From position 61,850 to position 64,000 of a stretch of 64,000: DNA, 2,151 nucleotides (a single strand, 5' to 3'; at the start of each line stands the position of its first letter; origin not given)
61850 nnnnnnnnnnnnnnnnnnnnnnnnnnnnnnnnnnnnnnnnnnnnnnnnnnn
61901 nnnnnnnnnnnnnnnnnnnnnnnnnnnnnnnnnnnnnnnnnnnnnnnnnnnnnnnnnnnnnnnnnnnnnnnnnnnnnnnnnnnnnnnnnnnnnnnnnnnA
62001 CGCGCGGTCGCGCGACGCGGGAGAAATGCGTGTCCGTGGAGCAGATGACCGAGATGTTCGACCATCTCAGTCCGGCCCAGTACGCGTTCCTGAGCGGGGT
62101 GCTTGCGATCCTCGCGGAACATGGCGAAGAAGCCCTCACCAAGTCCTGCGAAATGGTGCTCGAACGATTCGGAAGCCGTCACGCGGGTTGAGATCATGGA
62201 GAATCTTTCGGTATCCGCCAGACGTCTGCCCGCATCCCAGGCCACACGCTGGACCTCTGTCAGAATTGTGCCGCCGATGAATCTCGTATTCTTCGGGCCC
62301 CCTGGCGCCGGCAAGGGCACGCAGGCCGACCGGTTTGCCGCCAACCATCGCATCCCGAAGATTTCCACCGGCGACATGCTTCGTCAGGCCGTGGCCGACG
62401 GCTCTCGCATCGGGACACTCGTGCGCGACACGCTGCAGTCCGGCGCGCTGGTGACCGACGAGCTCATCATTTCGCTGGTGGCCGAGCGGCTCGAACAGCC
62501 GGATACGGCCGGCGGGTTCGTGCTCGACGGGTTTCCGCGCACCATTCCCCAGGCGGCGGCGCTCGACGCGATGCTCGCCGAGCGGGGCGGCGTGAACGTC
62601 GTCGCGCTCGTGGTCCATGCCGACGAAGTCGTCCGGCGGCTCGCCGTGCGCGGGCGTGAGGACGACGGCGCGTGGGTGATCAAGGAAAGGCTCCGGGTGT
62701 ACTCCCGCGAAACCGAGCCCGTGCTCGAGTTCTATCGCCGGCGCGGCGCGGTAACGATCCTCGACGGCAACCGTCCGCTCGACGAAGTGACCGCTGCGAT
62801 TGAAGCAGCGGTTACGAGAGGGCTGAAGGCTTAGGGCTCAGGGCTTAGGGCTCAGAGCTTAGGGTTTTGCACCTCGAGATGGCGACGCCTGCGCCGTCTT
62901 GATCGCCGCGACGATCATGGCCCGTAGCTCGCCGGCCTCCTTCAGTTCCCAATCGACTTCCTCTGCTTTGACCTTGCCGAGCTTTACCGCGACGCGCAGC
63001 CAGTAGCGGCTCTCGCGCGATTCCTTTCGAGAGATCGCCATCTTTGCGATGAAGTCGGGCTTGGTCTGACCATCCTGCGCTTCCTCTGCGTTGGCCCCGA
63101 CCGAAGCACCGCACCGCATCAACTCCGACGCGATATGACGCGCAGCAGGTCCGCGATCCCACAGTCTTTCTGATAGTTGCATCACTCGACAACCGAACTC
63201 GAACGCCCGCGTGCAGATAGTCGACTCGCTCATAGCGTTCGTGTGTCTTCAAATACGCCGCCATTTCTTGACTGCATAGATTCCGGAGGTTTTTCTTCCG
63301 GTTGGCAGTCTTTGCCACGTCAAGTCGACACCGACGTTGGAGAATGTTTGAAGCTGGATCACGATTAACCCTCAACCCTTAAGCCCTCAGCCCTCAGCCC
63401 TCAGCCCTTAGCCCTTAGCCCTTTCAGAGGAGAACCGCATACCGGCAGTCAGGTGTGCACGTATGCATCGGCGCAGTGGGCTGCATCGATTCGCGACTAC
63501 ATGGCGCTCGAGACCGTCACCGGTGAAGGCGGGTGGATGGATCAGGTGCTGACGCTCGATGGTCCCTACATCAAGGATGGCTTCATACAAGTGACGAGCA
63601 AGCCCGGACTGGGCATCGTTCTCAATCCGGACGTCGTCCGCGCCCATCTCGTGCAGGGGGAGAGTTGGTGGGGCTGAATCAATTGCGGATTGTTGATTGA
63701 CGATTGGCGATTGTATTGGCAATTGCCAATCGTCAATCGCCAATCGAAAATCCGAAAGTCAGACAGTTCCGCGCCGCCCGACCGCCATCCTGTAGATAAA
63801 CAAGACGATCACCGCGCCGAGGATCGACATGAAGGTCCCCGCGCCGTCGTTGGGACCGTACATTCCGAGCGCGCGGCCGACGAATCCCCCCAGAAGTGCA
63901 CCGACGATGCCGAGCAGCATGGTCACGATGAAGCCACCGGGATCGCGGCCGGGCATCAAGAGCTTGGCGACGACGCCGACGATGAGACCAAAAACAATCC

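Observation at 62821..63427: Antisense four-helix-bundle (23S-IVS / Avd-family) gene enclosed by inverted GGCTNAG heptamer arrays: an IVS-like cassette outside rRNA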

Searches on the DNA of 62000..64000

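Call 24: search_rna_families(source=window, start=62000, end=64000, threshold=evalue, max_evalue=1)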
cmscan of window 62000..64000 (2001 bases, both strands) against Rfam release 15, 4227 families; matches with E-value up to 1: 5.
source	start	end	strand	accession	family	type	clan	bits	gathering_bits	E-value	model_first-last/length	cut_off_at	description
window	63673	63763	-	RF04145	MIR8706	Gene; miRNA;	-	26.4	95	0.027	1-101/101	no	MIR8706 microRNA precursor family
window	63684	63755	-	RF03862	MIR5274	Gene; miRNA;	-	23.2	100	0.093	1-95/95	no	MIR5274 microRNA precursor family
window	63688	63746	+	RF04008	mir-4880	Gene; miRNA;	-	21.6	100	0.29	1-75/75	no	mir-4880 microRNA precursor family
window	63687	63753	-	RF00456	mir-34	Gene; miRNA;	CL00087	21.3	53.4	0.13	1-72/72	no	mir-34 microRNA precursor family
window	63389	63482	-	RF00603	SNORD23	Gene; snRNA; snoRNA; CD-box;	-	20.9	64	0.19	1-110/110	no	Small nucleolar RNA SNORD23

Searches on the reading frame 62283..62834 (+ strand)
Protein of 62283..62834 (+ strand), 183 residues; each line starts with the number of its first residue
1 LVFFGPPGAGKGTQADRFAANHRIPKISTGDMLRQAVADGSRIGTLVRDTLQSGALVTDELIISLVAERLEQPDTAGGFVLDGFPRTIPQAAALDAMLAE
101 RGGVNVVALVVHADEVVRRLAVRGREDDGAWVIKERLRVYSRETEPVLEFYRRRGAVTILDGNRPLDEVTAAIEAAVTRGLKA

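Call 9: search_protein_families(library=pfam, proteins=[window:62283-62834:+], max_evalue=0.01)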
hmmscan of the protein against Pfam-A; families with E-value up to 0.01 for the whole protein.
window:62283-62834:+ (183 aa): 4 families
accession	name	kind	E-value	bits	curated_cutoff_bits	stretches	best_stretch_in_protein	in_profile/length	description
PF00406.28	ADK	-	9.6e-44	149.6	26.8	1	4-155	2-150/151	Adenylate kinase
PF13207.12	AAA_17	-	1.7e-23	83.9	27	1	4-132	1-134/136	AAA domain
PF13671.12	AAA_33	-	1.2e-07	32.6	27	1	2-137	3-133/143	AAA domain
PF13238.12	AAA_18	-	0.0001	23.2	29.4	1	4-131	4-119/128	AAA domain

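Call 10: search_protein_families(library=ncbifam, proteins=[window:62283-62834:+], max_evalue=0.01)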
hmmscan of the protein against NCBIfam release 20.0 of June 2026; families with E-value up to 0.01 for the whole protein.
window:62283-62834:+ (183 aa): 21 families
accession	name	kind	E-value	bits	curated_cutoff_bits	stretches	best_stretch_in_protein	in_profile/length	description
NF001381.0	PRK00279.1-3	equivalog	9.9e-61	204.8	187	1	1-178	3-186/188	adenylate kinase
NF002700.0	PRK02496.1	equivalog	1.6e-59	200.7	262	1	1-178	4-183/184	adenylate kinase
NF001380.0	PRK00279.1-2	equivalog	1.7e-54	184.5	251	2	1-123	3-127/216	adenylate kinase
NF011105.0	PRK14532.1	equivalog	5.4e-54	182.6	162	1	1-178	3-186/189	adenylate kinase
TIGR01351.1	adk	subfamily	4.7e-52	176.7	168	2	1-123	2-127/212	adenylate kinase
NF010381.0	PRK13808.1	equivalog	2.7e-48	165.1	426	1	1-176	3-190/335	adenylate kinase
NF011100.0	PRK14527.1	equivalog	6.6e-48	162.8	154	1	1-177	9-190/191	adenylate kinase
NF011104.0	PRK14531.1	equivalog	4.8e-47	160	160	1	1-177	5-182/183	adenylate kinase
NF001379.0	PRK00279.1-1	equivalog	1.8e-44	151.7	268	2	2-123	4-123/216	adenylate kinase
NF011101.0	PRK14528.1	equivalog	1.8e-43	148.4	195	1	1-175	4-184/187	adenylate kinase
NF001382.0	PRK00279.1-4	equivalog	1e-37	129.8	334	2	2-123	4-128/212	adenylate kinase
NF001385.0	PRK00279.2-3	equivalog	9.5e-37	126.7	315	2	2-123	8-130/213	adenylate kinase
TIGR01359.1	UMP_CMP_kin_fam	subfamily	3.1e-32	112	207.6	1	3-175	4-182/185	UMP-CMP kinase family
NF001386.0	PRK00279.2-4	equivalog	4.8e-32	111.4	256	2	1-123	5-130/220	adenylate kinase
TIGR01360.1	aden_kin_iso1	equivalog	5.2e-31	107.8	284.1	1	4-176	9-184/188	adenylate kinase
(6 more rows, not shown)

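Call 40: find_related_loci(query=window:62283-62834:+, collection=metagenome_contigs, flank=3000)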
Query window:62283-62834:+ (183 aa) in metagenome_contigs; peptide patterns used: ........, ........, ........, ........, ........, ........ (x = any residue, [..] = any of these).
600 stretches matched a pattern (row limit reached: there are more); 107 encode a relative of the query (tblastn E <= 1e-3); the best 80 are kept; 80 distinct loci.
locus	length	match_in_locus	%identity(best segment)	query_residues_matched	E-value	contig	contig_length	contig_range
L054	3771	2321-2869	95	1-183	7e-114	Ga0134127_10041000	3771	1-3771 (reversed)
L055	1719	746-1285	83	1-180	2e-102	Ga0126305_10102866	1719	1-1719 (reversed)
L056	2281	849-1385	79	1-179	4e-96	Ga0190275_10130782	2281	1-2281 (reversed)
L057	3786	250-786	80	1-179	6e-93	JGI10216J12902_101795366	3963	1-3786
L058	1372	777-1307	79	1-177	5e-96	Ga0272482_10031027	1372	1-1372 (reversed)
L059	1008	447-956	81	1-170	6e-97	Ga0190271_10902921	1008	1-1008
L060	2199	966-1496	83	1-177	1e-91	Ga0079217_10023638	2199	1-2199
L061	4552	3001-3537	64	1-179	2e-70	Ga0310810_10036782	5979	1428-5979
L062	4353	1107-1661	47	1-179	4e-50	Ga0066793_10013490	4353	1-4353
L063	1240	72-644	48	1-165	9e-52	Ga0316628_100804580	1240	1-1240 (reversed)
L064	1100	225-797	46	1-183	1e-51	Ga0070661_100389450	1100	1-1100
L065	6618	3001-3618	44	1-177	9e-49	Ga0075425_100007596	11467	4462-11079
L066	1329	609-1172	49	1-162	2e-49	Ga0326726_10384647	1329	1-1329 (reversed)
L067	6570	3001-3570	45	1-178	2e-47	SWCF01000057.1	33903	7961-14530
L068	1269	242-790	46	1-177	4e-49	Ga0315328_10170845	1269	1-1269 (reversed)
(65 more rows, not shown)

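Call 71: search_protein_families(library=pfam, proteins=[L054:3365-3769:+], max_evalue=0.001)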
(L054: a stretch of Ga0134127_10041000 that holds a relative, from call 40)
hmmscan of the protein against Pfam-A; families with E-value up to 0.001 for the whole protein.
L054:3365-3769:+ (135 aa): 1 family
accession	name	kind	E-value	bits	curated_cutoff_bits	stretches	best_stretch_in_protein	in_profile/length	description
PF02746.21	MR_MLE_N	-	1e-07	32.6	22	1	46-135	26-106/117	Mandelate racemase / muconate lactonizing enzyme, N-terminal domain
